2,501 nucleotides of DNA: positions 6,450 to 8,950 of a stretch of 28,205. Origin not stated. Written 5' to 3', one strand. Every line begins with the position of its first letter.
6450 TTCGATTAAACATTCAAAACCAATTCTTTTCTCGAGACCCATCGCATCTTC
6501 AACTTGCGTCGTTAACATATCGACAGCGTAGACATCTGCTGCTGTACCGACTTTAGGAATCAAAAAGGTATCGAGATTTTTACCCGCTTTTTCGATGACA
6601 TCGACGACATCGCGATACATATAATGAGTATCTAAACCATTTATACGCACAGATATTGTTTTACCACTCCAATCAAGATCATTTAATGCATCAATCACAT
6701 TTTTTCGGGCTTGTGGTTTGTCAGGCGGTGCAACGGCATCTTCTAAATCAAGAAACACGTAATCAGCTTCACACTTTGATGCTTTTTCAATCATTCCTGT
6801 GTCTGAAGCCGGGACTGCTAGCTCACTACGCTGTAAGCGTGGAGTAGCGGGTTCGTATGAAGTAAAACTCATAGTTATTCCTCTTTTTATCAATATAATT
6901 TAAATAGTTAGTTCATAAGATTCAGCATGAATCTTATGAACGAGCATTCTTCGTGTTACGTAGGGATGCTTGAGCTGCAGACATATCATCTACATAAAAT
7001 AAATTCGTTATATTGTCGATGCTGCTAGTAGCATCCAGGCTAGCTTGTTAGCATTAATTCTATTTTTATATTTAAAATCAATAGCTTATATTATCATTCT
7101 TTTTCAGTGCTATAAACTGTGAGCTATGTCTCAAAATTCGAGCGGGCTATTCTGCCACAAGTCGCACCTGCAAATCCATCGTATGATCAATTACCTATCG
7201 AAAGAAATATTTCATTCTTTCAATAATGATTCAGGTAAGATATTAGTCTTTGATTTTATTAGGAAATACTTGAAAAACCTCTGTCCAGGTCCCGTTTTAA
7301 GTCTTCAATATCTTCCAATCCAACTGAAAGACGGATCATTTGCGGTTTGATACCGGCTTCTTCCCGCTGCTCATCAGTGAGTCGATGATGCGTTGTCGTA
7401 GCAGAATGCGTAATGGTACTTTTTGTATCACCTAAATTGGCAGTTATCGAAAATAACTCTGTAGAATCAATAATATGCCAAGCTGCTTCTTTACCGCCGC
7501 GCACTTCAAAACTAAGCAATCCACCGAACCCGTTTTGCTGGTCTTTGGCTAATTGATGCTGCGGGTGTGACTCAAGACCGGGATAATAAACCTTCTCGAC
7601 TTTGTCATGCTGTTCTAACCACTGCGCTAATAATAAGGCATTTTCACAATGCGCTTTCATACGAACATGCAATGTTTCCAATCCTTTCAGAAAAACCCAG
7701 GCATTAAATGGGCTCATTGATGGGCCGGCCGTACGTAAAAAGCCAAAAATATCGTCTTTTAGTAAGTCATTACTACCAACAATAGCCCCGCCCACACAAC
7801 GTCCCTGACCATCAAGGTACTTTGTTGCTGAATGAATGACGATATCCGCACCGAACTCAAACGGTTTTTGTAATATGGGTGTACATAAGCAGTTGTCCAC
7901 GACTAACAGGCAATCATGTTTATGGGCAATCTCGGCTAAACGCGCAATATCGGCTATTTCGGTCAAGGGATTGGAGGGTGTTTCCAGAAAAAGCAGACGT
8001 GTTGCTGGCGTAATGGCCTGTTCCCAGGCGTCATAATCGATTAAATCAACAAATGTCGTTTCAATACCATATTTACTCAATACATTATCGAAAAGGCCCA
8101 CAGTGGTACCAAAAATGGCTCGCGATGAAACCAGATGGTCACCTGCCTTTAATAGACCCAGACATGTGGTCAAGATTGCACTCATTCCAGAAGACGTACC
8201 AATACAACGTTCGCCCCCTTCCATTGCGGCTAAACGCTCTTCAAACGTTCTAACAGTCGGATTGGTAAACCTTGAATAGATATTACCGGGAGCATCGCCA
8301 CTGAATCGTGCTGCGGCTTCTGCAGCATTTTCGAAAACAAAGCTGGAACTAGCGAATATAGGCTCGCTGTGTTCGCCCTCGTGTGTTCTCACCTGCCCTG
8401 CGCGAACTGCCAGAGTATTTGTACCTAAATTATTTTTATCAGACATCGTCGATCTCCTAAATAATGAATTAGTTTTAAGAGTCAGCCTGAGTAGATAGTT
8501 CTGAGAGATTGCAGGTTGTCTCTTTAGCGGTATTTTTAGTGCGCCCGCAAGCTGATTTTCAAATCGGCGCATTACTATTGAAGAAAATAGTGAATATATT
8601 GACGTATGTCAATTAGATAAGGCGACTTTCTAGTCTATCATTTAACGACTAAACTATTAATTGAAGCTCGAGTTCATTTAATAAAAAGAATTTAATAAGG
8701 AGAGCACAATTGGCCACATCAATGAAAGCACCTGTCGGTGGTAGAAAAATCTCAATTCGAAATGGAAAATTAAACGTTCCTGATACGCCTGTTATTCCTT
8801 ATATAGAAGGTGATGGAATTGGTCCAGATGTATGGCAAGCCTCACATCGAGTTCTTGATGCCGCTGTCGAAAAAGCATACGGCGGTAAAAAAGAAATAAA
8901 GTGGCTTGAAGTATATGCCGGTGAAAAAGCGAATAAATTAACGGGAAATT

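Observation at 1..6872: Compact mcl-mtkA-mtkB-reductase-ppc operon: serine-cycle C2/C4 core in an otherwise ordinary gammaproteobacterial backbone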

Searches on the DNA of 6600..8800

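Call 66: search_rna_families(source=window, start=6600, end=8800, threshold=evalue, max_evalue=1)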
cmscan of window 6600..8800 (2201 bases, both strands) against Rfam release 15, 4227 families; matches with E-value up to 1: 1.
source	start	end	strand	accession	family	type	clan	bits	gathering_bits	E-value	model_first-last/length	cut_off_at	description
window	8503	8580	-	RF00521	SAM_alpha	Cis-reg; riboswitch;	-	40.2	36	4.8e-07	1-79/79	no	Alpha-proteobacteria SAM riboswitch aptamer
